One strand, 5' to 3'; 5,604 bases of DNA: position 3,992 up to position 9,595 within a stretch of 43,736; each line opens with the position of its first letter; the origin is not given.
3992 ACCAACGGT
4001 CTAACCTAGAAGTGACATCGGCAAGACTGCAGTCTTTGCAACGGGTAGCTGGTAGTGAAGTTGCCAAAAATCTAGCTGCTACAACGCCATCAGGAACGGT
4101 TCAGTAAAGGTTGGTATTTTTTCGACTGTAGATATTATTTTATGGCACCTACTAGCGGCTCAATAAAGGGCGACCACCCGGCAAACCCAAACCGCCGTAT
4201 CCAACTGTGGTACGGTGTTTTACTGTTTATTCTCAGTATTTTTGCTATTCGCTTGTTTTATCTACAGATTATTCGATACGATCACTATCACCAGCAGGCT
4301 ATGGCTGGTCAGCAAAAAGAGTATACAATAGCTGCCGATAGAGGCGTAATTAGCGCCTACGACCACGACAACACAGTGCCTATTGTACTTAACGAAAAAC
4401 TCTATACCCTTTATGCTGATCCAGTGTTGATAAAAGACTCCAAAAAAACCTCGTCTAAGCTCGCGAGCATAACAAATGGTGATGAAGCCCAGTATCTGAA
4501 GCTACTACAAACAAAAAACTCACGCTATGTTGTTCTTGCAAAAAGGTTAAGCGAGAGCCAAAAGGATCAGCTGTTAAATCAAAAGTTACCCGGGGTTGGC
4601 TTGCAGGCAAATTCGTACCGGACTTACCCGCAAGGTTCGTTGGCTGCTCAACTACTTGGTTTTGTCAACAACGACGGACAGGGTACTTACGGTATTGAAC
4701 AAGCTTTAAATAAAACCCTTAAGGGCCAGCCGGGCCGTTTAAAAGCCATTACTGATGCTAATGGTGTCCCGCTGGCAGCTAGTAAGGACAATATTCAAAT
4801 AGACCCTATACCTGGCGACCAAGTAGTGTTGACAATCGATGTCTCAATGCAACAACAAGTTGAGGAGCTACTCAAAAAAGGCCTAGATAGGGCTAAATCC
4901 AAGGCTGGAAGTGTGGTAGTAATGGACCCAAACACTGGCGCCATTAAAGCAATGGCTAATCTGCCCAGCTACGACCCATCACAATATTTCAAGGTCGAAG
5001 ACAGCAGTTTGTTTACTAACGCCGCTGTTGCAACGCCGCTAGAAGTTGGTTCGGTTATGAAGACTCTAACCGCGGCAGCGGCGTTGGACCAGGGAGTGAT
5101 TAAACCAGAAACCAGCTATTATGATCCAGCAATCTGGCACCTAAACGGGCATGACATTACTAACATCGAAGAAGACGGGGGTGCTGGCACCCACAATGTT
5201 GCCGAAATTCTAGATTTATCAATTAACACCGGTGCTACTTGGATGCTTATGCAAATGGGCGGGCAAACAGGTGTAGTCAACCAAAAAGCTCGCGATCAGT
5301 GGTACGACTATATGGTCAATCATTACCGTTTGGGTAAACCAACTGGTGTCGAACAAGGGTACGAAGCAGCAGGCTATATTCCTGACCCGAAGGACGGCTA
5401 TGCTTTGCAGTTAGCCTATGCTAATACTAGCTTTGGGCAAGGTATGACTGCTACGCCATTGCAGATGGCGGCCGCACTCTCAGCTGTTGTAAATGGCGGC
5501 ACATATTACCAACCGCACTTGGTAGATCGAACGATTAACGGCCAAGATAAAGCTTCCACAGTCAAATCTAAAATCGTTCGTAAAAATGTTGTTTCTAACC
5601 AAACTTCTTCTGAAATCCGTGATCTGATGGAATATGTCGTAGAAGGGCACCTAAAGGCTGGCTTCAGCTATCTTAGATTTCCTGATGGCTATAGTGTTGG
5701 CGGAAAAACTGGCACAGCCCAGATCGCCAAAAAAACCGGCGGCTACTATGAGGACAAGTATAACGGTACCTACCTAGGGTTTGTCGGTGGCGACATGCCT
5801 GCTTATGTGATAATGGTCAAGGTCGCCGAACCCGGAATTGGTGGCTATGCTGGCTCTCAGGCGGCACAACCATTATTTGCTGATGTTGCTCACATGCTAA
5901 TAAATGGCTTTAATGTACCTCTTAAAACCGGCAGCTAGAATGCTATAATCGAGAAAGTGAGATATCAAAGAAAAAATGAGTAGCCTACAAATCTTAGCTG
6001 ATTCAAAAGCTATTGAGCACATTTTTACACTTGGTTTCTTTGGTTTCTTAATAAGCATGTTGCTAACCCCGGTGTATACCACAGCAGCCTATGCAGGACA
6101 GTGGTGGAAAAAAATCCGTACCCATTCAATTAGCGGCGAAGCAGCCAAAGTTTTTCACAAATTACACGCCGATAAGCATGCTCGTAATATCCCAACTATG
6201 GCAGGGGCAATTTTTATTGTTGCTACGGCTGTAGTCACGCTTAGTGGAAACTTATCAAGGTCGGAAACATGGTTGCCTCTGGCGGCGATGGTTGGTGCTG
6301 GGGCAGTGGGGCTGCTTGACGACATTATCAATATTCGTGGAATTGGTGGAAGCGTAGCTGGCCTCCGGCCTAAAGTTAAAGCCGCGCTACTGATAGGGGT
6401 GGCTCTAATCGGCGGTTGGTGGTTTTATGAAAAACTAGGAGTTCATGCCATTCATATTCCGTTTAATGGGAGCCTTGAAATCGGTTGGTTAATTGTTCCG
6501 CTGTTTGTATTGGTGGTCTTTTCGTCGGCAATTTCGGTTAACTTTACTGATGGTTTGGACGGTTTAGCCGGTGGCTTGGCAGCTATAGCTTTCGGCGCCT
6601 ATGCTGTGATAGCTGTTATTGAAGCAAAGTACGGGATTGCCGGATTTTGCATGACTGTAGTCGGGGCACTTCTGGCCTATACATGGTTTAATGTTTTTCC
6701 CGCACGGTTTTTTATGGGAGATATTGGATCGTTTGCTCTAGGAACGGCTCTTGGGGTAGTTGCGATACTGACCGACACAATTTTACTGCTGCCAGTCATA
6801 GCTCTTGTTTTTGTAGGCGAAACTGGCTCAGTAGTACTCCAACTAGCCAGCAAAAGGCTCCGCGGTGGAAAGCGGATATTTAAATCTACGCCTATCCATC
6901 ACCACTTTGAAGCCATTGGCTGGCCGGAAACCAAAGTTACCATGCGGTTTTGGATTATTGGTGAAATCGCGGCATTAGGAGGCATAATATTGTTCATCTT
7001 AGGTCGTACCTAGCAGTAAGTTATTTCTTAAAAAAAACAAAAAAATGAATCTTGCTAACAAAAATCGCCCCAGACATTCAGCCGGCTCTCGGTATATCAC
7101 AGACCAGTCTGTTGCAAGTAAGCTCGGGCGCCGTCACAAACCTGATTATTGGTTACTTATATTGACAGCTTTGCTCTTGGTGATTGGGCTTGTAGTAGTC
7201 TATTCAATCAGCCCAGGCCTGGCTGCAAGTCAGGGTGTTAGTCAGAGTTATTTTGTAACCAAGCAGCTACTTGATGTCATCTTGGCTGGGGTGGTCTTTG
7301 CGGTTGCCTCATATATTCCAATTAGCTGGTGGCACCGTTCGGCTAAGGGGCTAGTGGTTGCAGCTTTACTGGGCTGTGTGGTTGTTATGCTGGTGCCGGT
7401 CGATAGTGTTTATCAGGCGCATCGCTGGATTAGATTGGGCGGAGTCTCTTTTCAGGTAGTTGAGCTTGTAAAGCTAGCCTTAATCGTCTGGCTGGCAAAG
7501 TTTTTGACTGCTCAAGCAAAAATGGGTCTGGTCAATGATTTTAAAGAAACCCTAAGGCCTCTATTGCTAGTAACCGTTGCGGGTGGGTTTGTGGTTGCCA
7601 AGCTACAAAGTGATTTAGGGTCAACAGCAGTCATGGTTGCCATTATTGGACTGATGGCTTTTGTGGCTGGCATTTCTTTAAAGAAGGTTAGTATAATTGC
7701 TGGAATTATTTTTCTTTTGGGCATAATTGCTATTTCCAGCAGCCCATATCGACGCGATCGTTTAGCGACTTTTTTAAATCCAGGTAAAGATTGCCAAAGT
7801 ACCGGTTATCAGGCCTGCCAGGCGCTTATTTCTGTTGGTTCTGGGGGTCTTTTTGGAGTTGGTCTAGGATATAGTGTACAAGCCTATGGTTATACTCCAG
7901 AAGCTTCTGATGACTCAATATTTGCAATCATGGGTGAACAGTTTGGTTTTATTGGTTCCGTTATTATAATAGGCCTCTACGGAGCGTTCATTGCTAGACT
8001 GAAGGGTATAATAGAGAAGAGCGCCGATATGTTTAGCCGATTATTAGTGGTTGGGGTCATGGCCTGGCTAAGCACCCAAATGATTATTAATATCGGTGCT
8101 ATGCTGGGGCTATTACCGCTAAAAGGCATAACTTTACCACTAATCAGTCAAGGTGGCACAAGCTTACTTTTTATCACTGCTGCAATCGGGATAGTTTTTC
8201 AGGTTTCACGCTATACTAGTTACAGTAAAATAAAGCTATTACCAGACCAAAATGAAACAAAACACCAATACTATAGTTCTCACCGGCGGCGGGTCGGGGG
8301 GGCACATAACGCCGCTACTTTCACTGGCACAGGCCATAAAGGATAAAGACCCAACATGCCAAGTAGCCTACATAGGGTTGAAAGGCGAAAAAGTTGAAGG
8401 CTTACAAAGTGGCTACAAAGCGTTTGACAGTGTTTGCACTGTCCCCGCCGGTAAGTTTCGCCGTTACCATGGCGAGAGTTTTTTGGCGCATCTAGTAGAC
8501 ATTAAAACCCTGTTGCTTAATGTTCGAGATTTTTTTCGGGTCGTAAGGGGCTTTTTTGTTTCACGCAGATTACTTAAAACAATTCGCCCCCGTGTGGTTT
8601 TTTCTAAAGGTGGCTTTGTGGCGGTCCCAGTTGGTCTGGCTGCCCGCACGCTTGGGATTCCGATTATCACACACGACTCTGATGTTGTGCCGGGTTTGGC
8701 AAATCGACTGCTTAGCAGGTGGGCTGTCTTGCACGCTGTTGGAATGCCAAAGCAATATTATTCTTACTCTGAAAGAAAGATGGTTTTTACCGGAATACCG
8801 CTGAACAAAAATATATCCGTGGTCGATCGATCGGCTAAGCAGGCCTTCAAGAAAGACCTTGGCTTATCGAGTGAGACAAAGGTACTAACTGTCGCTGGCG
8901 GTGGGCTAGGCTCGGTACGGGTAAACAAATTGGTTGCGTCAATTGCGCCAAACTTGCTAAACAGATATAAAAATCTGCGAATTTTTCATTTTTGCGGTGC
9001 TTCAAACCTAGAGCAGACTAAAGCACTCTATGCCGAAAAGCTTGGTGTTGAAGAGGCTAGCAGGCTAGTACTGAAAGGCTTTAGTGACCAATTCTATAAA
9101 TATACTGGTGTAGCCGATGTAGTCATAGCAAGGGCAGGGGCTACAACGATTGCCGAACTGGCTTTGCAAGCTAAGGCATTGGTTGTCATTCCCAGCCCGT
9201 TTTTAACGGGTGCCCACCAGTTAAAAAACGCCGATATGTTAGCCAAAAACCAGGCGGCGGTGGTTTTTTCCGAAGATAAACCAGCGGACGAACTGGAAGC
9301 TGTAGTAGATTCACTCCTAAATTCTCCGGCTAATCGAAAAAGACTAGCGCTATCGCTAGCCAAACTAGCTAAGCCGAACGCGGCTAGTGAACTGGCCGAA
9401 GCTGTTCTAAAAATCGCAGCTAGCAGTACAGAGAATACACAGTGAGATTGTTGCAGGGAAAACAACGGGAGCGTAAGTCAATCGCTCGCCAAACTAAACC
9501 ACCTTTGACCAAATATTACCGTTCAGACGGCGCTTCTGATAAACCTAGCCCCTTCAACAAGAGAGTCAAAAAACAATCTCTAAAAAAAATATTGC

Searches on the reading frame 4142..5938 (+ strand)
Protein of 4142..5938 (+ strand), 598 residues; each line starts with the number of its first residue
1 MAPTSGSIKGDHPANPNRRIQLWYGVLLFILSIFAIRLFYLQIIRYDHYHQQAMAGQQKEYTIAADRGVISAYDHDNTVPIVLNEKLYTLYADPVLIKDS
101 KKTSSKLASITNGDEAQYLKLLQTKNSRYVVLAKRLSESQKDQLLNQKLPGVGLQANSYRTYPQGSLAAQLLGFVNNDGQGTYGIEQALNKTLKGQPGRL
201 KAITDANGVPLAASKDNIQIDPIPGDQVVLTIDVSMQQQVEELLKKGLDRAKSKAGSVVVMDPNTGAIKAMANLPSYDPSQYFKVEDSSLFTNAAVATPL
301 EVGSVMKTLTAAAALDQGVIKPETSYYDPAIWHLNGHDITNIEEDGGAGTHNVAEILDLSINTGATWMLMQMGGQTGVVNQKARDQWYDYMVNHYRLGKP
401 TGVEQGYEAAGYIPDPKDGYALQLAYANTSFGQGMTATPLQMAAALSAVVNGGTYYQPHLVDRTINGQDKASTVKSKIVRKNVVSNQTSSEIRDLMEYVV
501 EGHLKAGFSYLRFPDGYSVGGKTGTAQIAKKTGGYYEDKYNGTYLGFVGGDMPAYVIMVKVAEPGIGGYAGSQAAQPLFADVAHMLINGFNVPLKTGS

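Call 33: search_protein_families(library=pfam, proteins=[window:4142-5938:+], max_evalue=0.00001)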
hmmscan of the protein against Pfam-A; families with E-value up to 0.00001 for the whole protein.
window:4142-5938:+ (598 aa): 2 families
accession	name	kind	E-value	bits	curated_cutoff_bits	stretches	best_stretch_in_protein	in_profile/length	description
PF00905.27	Transpeptidase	-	8.8e-62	209.4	22.1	1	256-582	1-297/299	Penicillin binding protein transpeptidase domain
PF03717.20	PBP_dimer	-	1.7e-15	58.3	24.4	1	63-212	2-177/180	Penicillin-binding Protein dimerisation domain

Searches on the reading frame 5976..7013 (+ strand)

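Call 33: search_protein_families(library=pfam, proteins=[window:5976-7013:+], max_evalue=0.00001)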
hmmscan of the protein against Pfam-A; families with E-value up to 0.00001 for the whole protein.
window:5976-7013:+ (345 aa): 1 family
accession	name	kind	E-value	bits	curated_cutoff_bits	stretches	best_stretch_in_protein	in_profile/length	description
PF00953.26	Glycos_transf_4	-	1.5e-31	110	27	1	101-265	4-158/160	Glycosyl transferase family 4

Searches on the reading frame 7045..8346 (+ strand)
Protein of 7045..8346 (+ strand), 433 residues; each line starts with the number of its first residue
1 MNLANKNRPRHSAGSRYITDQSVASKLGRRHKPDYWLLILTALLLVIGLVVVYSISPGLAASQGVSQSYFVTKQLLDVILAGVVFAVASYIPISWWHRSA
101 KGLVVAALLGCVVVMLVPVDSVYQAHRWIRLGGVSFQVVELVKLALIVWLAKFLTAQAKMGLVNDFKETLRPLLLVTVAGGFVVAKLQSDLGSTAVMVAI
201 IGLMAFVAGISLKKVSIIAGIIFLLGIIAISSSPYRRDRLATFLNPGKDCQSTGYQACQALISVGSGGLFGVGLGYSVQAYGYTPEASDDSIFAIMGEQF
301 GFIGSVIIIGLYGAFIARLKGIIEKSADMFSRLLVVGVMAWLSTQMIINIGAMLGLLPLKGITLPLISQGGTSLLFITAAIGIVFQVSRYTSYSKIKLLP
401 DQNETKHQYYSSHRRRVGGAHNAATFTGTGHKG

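Call 33: search_protein_families(library=pfam, proteins=[window:7045-8346:+], max_evalue=0.00001)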
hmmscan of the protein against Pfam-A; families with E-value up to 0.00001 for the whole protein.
window:7045-8346:+ (433 aa): 1 family
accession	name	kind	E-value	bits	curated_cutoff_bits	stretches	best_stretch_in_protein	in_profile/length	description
PF01098.24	FTSW_RODA_SPOVE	-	6.1e-86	289.1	26.4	1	36-392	2-355/356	Cell cycle protein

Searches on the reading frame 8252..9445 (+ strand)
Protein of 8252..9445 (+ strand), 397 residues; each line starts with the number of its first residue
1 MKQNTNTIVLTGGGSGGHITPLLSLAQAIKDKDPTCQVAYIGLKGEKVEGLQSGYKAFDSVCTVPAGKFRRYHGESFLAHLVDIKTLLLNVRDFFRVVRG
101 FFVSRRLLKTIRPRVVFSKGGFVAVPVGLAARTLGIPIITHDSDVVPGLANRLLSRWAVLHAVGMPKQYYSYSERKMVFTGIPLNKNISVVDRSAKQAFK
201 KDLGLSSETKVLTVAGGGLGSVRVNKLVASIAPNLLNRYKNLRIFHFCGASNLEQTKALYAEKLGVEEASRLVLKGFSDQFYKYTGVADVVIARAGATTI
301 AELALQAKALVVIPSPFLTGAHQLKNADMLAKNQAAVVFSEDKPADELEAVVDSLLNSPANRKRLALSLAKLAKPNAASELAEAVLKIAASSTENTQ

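Call 33: search_protein_families(library=pfam, proteins=[window:8252-9445:+], max_evalue=0.00001)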
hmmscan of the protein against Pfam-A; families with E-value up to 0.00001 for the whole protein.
window:8252-9445:+ (397 aa): 2 families
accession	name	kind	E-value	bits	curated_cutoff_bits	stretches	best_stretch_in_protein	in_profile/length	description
PF04101.22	Glyco_tran_28_C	-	1.5e-25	90.6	22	1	211-378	1-163/166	Glycosyltransferase family 28 C-terminal domain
PF03033.26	Glyco_transf_28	-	1.2e-24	87.4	26.2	1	8-158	1-134/139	Glycosyltransferase family 28 N-terminal domain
